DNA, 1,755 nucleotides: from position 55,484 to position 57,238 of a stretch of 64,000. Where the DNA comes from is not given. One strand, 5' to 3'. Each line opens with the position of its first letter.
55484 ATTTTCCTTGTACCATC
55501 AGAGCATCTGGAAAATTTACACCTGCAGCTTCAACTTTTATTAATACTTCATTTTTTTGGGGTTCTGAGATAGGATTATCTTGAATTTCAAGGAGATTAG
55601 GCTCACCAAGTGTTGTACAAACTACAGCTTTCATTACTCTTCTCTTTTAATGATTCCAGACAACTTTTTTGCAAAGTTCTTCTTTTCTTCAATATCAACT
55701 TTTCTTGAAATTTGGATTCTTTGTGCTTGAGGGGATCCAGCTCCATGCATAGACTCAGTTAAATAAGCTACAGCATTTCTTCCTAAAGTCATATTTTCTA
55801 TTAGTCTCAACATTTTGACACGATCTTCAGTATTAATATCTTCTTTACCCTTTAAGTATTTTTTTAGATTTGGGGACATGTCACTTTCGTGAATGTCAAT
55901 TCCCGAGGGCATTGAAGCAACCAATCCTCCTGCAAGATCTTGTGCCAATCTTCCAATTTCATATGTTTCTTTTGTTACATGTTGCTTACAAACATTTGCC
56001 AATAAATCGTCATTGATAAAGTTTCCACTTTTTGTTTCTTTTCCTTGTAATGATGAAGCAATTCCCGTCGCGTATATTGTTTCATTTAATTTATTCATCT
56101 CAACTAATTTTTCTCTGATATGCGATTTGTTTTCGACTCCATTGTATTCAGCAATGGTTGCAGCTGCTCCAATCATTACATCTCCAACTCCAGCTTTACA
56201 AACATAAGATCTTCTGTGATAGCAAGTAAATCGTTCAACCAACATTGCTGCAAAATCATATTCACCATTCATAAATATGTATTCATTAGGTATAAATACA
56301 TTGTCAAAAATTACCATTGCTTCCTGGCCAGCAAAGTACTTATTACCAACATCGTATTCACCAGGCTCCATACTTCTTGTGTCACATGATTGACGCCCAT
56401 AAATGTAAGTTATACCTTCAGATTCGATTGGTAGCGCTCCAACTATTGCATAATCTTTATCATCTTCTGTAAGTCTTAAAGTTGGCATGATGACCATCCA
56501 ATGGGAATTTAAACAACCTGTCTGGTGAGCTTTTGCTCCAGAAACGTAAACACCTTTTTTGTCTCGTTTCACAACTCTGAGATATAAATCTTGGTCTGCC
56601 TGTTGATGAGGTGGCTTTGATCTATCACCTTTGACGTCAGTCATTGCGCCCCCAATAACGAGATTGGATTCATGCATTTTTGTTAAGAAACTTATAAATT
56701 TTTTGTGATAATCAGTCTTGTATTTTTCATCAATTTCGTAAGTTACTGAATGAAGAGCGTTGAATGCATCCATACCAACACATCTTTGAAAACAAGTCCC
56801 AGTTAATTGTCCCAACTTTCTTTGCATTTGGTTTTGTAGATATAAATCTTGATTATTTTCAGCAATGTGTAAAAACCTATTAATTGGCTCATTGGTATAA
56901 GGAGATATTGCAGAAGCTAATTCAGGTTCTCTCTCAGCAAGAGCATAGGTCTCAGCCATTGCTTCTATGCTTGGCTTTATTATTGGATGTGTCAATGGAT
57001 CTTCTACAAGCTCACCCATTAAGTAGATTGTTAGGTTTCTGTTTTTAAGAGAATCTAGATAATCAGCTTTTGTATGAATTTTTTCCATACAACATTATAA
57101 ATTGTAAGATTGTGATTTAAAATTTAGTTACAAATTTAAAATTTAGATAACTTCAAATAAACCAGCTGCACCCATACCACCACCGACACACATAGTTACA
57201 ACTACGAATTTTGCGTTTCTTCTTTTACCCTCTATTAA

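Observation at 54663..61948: Divergent 7-gene acyl-CoA cluster carrying two unrelated 4-hydroxyacyl-CoA dehydration chemistries side by side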

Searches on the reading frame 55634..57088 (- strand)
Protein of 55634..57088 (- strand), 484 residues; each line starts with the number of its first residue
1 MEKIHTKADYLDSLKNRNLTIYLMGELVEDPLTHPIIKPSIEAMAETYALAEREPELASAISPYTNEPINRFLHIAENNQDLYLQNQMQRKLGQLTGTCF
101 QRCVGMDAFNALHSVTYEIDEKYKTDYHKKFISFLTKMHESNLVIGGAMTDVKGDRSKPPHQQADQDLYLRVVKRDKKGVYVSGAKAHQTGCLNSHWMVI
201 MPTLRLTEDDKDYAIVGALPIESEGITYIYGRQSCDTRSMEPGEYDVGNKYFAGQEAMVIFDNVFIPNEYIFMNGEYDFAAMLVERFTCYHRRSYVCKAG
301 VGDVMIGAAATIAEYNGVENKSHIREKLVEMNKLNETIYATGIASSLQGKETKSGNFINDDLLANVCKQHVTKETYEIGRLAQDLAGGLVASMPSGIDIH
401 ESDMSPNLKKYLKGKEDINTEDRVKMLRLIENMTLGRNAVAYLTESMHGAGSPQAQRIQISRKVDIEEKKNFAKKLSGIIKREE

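Call 3: search_protein_families(library=pfam, proteins=[window:55634-57088:-])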
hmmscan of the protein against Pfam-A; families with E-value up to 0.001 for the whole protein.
window:55634-57088:- (484 aa): 2 families
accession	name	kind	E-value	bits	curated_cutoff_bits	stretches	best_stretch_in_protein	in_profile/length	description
PF11794.13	HpaB_N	-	1.5e-87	294.1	35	1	6-273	1-270/270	4-hydroxyphenylacetate 3-hydroxylase N terminal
PF03241.18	HpaB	-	2e-66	223.5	25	1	281-477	2-201/202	4-hydroxyphenylacetate 3-hydroxylase C terminal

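Call 4: search_protein_families(library=ncbifam, proteins=[window:55634-57088:-])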
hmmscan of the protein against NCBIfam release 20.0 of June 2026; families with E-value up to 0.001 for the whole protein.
window:55634-57088:- (484 aa): 2 families
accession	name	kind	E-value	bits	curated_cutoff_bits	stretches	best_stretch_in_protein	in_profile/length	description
TIGR02309.1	HpaB-1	equivalog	1.3e-41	143.3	480.2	1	6-436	3-433/477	4-hydroxyphenylacetate 3-monooxygenase, oxygenase component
TIGR02310.1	HpaB-2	equivalog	4.2e-26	91.7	885.2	1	5-462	13-473/519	4-hydroxyphenylacetate 3-monooxygenase, oxygenase component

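Call 5: search_solved_structures(query=window:55634-57088:-, show_alignments=2)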
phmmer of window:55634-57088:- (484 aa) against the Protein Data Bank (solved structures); distinct sequences matched with E-value up to 0.001: 15.
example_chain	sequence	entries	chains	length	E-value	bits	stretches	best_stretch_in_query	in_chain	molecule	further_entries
6vjr_A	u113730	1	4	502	6.7e-219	730.5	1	6-480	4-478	Vinylacetyl-CoA Delta-isomerase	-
1u8v_A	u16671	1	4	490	2.2e-161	541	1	6-479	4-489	Gamma-aminobutyrate metabolism dehydratase/isomerase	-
2yyk_A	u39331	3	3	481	1.5e-30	109.6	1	5-436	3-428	4-hydroxyphenylacetate-3-hydroxylase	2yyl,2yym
2yyg_A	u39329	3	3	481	1.8e-30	109.4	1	5-436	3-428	4-hydroxyphenylacetate-3-hydroxylase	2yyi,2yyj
9lft_A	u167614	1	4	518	2.2e-22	82.8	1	6-437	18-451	4-Hydroxyphenylacetate-3-monooxygenase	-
7dbw_C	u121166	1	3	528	1.7e-19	73.2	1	146-435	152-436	4-hydroxyphenylacetate 3-hydroxylase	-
9j9j_A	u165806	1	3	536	1.8e-19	73.2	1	146-435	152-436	4-nitrophenol 4-monooxygenase/4-nitrocatechol 2-monooxygenase, oxygenase component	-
6qyh_A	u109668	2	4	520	9.7e-19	70.7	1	6-460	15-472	4-hydroxyphenylacetate 3-monooxygenase oxygenase component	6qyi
6eb0_A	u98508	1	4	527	1e-18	70.7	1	6-460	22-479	4-hydroxyphenylacetate 3-monooxygenase, oxygenase subunit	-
6b1b_A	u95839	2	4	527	1.6e-18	70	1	6-460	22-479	4-hydroxyphenylacetate 3-monooxygenase, oxygenase subunit | 4-hydroxyphenylacetate 3-monooxygenase oxygenase component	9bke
4g5e_A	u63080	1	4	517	1.1e-17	67.3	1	4-363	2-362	2,4,6-Trichlorophenol 4-monooxygenase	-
3hwc_A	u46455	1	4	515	3.9e-17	65.5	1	6-435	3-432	Chlorophenol-4-monooxygenase component 2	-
6jhm_A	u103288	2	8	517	7.9e-17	64.4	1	4-368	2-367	Chlorophenol monooxygenase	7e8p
7e8q_A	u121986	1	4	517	9e-17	64.2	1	4-366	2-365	Chlorophenol monooxygenase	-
4oo2_A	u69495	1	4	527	1.7e-13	53.4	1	8-432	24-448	Chlorophenol-4-monooxygenase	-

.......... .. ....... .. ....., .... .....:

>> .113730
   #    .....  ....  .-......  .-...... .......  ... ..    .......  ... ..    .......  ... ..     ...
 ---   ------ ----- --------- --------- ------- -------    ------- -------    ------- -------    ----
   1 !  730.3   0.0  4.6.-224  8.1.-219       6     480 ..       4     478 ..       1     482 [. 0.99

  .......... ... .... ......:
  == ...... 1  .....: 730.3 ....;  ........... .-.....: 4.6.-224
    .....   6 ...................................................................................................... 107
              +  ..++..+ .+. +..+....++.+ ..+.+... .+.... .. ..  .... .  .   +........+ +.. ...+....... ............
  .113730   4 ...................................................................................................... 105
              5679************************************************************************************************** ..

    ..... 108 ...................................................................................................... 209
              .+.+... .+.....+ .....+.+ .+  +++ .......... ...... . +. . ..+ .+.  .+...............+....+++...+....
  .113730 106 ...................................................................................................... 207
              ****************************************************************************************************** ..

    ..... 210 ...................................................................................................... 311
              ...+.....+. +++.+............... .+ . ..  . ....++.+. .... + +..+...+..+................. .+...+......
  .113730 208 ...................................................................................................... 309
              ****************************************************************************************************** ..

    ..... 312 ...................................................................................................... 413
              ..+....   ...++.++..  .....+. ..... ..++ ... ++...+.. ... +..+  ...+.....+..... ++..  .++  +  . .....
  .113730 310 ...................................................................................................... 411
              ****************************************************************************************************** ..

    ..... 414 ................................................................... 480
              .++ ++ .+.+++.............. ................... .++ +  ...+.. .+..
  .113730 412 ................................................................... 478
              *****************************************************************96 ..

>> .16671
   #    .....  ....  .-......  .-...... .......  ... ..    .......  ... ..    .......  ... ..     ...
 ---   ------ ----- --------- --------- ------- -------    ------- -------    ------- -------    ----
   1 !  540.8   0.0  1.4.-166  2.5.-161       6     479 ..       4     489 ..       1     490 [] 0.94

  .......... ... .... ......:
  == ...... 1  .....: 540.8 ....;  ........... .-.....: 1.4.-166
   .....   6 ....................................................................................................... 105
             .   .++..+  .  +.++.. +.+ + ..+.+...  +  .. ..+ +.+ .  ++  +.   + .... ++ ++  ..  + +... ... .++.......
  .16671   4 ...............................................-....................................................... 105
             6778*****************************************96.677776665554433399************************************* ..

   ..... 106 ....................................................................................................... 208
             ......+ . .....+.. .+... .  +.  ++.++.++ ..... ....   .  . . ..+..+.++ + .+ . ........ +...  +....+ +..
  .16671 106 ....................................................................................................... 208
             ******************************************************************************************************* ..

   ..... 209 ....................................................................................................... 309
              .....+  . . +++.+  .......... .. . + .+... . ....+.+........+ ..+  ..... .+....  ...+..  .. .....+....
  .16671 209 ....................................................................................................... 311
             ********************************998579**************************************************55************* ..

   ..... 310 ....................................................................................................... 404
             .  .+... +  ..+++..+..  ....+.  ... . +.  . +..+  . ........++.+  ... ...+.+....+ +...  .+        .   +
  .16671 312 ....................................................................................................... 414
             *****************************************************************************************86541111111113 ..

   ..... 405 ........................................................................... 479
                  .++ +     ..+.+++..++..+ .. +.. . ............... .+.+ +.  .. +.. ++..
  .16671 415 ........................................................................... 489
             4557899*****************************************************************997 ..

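Call 9: find_homologous_proteins(query=window:55634-57088:-, max_evalue=1e-50)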
Query window:55634-57088:- (484 aa): 8000 proteins with E <= 1e-50 among 8000 candidates; the best 120 are listed.
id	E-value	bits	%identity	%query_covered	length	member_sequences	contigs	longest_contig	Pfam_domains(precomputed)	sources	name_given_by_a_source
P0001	0.0e+0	1098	100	100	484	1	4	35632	PF03241.19,PF11794.14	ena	-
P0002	0.0e+0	1098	100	100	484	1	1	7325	PF03241.19,PF11794.14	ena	-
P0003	0.0e+0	1098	100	100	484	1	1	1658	PF03241.19,PF11794.14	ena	-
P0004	0.0e+0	1098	100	100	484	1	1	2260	PF03241.19,PF11794.14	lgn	-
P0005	0.0e+0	1098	100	100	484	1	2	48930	PF03241.19,PF11794.14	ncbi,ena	-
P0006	0.0e+0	1098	100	100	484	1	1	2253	PF03241.19,PF11794.14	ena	-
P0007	0.0e+0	1097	100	100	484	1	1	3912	PF03241.19,PF11794.14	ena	-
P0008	0.0e+0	1097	100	100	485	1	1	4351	PF03241.19,PF11794.14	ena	-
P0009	0.0e+0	1097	100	100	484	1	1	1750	PF03241.19,PF11794.14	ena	-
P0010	0.0e+0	1097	100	100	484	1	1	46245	PF03241.19,PF11794.14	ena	-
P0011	0.0e+0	1097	100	100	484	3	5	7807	PF03241.19,PF11794.14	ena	-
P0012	0.0e+0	1097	100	100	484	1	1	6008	PF03241.19,PF11794.14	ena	-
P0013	0.0e+0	1097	100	100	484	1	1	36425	PF03241.19,PF11794.14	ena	-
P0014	0.0e+0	1097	100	100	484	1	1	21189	PF03241.19,PF11794.14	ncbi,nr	ncbi:4-hydroxybutyryl-CoA dehydratase [bacterium]|nr:4-hydroxybutyryl-CoA dehydratase [bacterium]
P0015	0.0e+0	1097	100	100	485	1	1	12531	PF03241.19,PF11794.14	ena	-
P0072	0.0e+0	1011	92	100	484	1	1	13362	PF03241.19,PF11794.14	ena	-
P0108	2.5e-278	941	84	100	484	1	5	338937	PF03241.19,PF11794.14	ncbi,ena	-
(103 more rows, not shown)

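Call 10: find_encoding_contigs(protein=P0108, flank=10000, max_places=4)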
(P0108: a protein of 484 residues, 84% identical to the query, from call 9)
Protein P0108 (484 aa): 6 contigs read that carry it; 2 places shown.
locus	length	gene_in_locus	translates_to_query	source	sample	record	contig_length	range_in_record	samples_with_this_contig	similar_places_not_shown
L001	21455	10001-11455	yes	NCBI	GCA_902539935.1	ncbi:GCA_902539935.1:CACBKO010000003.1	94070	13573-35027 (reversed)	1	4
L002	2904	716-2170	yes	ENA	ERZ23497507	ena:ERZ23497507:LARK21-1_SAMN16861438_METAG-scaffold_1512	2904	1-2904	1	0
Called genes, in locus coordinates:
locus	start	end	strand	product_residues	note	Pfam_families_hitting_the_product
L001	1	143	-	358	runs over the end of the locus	PF01658:Inos-1-P_synth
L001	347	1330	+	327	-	PF12705:PDDEXK_1, PF01930:Cas_Cas4 (weak)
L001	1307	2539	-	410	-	PF02812:ELFV_dehydrog_N, PF00208:ELFV_dehydrog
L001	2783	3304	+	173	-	-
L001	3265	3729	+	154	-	PF04098:Rad52_Rad22 (weak)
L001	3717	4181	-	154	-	PF02580:Tyr_Deacylase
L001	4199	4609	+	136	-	PF01243:PNPOx_N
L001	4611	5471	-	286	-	PF01262:AlaDh_PNT_C (faint), PF02737:3HCDH_N, PF03446:NAD_binding_2 (weak), PF00725:3HCDH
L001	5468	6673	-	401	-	PF02771:Acyl-CoA_dh_N, PF02770:Acyl-CoA_dh_M, PF00441:Acyl-CoA_dh_1, PF08028:Acyl-CoA_dh_2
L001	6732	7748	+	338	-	PF01636:APH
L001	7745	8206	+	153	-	PF01575:MaoC_dehydratas, PF13452:FAS1_DH_region (weak)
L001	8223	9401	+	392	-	PF00108:Thiolase_N, PF00109:ketoacyl-synt (faint), PF02803:Thiolase_C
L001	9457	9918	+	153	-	PF00034:Cytochrom_C, PF13442:Cytochrome_CBB3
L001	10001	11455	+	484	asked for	PF11794:HpaB_N, PF03241:HpaB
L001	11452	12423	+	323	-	PF08240:ADH_N, PF00107:ADH_zinc_N, PF13602:ADH_zinc_N_2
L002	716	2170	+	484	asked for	PF11794:HpaB_N, PF03241:HpaB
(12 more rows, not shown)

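Call 11: find_encoding_contigs(protein=P0072, flank=10000, max_places=3)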
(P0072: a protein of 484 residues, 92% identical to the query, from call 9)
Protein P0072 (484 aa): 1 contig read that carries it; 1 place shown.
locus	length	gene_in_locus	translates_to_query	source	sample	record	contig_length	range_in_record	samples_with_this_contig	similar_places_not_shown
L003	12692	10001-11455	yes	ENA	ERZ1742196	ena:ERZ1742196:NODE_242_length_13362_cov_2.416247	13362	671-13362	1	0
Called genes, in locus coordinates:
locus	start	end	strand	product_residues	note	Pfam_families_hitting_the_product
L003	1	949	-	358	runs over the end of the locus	PF01658:Inos-1-P_synth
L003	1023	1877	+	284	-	PF12705:PDDEXK_1, PF01930:Cas_Cas4 (weak)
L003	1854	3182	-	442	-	PF02812:ELFV_dehydrog_N, PF00208:ELFV_dehydrog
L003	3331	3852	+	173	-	-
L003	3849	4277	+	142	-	PF04098:Rad52_Rad22 (faint)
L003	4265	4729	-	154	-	PF02580:Tyr_Deacylase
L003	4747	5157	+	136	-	PF01243:PNPOx_N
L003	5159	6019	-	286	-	PF01262:AlaDh_PNT_C (faint), PF02737:3HCDH_N, PF03446:NAD_binding_2 (weak), PF00725:3HCDH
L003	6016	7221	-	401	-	PF02771:Acyl-CoA_dh_N, PF02770:Acyl-CoA_dh_M, PF00441:Acyl-CoA_dh_1, PF08028:Acyl-CoA_dh_2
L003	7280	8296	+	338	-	PF03881:Fructosamin_kin (faint), PF01636:APH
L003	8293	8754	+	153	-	PF01575:MaoC_dehydratas, PF13452:FAS1_DH_region (weak)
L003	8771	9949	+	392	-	PF00108:Thiolase_N, PF00109:ketoacyl-synt (faint), PF02803:Thiolase_C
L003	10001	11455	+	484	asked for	PF11794:HpaB_N, PF03241:HpaB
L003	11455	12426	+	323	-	PF08240:ADH_N, PF00107:ADH_zinc_N, PF13602:ADH_zinc_N_2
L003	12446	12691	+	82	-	?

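Call 13: find_related_loci(query=A1, collection=genome_contigs, flank=10000)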
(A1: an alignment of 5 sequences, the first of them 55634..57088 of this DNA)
Query A1 (484 aa) in genome_contigs; peptide patterns used: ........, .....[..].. (x = any residue, [..] = any of these).
599 stretches matched a pattern (row limit reached: there are more); 596 encode a relative of the query (tblastn E <= 1e-3); the best 80 are kept; 80 distinct loci.
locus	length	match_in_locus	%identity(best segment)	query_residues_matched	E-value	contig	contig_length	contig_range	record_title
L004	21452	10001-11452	100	1-484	0e+0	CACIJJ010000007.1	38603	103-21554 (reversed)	uncultured Candidatus Actinomarina sp. isolate AG-913-F10 genome assembly, contig: AG-913-F10_NODE_7, whole genome shotg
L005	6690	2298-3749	91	1-484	0e+0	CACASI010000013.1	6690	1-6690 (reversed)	uncultured Candidatus Actinomarina sp. isolate AG-349-C02 genome assembly, contig: AG-349-C02_NODE_13, whole genome shot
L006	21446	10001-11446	84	3-484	0e+0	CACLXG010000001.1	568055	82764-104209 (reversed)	uncultured Candidatus Actinomarina sp. isolate AG-917-O09 genome assembly, contig: AG-917-O09_NODE_1, whole genome shotg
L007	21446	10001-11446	84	3-484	0e+0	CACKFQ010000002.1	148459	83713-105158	uncultured Candidatus Actinomarina sp. isolate AG-453-L02 genome assembly, contig: AG-453-L02_NODE_2, whole genome shotg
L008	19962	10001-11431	72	3-479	0e+0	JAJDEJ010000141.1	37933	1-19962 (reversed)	MAG: Planctomycetaceae bacterium isolate OFTM354 OFTM354_140, whole genome shotgun sequence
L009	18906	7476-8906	71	3-479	0e+0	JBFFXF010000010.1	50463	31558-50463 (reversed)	MAG: Planctomycetota bacterium isolate Mix_sand01.2020.11.D.10 k141_1389529_length_50463_cov_12.7259, whole genome shotg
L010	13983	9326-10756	70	3-479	0e+0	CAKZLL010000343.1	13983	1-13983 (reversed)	MAG TPA_asm: uncultured Saprospiraceae bacterium isolate ERR2094173_bin.102_CONCOCT_v1.1_MAG genome assembly, contig: ER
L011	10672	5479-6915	71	1-479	0e+0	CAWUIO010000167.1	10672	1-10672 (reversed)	MAG: uncultured Microscillaceae bacterium isolate SRR17458634_maxbin2_7_1705322956 genome assembly, contig: ERZ21854010.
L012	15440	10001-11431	70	3-479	0e+0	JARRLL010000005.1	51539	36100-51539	MAG: Gammaproteobacteria bacterium isolate Spart_071_MAG scaffold_52, whole genome shotgun sequence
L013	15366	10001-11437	69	4-482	0e+0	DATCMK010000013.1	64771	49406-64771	MAG TPA_asm: Pyrinomonadaceae bacterium isolate SMAG_U7147 k141_13086, whole genome shotgun sequence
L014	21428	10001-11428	69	4-479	0e+0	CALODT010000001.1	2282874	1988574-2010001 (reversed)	MAG: uncultured Gammaproteobacteria bacterium isolate HOU_bin.0018 genome assembly, contig: contig_2970, whole genome sh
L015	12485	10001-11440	70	4-483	0e+0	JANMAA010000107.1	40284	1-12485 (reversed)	MAG: Acidobacteriota bacterium isolate OTE_12_metabat_177 OTE_12_k141_1321179, whole genome shotgun sequence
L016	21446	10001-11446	69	3-484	0e+0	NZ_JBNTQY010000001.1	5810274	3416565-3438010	Emticicia sp. SJ17W-69 contig1, whole genome shotgun sequence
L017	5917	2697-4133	69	1-479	0e+0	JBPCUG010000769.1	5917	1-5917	MAG: Cyclobacteriaceae bacterium isolate MAG_seacave_58 S1Ck127_14838551, whole genome shotgun sequence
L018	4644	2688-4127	71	4-483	0e+0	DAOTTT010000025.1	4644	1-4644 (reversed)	MAG TPA_asm: Anaerolineae bacterium isolate F14_20 k111_1553893, whole genome shotgun sequence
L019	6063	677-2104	69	4-479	0e+0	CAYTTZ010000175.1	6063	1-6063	MAG TPA_asm: uncultured Woeseiaceae bacterium isolate SRP155585_co2_238 genome assembly, contig: NODE_12675_length_6063_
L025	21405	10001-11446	69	2-483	0e+0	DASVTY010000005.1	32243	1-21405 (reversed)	MAG TPA_asm: Pyrinomonadaceae bacterium isolate SMAG_U3303 k141_695397, whole genome shotgun sequence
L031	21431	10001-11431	69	3-479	0e+0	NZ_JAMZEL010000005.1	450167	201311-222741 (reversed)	Runella salmonicolor strain S5 contig5, whole genome shotgun sequence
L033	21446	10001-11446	68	3-484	0e+0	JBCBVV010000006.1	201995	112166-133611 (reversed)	MAG: Bacteroidota bacterium isolate J06643_6 NODE_6_length_201995_cov_12.161234, whole genome shotgun sequence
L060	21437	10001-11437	67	1-479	0e+0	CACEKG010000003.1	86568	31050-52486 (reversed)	uncultured Bacteroidetes bacterium isolate AG-390-P11 genome assembly, contig: AG-390-P11_NODE_3, whole genome shotgun s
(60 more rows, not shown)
